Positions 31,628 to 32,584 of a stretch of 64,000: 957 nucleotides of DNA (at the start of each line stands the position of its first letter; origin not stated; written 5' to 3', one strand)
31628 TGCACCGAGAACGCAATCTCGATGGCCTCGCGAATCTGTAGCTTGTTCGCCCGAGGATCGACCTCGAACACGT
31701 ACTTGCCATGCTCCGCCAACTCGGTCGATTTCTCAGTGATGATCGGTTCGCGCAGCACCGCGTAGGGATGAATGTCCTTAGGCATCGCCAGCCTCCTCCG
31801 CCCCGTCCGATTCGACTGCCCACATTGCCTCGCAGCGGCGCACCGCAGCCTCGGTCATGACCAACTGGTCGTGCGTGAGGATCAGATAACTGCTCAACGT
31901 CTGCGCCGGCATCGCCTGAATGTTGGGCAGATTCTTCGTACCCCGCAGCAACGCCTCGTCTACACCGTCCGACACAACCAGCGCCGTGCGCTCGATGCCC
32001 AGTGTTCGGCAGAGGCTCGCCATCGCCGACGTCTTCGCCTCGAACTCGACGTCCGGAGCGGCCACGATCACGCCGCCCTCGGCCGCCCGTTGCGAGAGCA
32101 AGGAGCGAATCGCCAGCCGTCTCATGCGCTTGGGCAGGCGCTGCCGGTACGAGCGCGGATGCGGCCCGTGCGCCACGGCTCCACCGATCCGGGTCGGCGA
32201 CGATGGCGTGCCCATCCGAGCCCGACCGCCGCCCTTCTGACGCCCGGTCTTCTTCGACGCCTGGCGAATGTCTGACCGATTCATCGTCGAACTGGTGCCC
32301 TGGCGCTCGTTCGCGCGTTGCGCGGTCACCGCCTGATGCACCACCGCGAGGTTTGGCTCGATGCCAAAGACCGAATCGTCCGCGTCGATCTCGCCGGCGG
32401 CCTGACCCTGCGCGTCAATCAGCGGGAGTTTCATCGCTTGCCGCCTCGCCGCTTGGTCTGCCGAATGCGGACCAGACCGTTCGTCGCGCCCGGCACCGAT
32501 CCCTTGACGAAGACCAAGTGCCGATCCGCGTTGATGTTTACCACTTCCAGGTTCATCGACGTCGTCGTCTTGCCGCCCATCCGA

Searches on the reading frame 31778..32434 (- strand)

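Call 33: search_protein_families(library=pfam, proteins=[window:31778-32434:-], max_evalue=0.00001)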
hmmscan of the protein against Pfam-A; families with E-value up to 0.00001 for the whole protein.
window:31778-32434:- (218 aa): 1 family
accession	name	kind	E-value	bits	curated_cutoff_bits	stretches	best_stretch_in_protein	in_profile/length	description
PF00573.27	Ribosomal_L4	-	5.9e-54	183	25.8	1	17-202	2-188/190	Ribosomal protein L4/L1 family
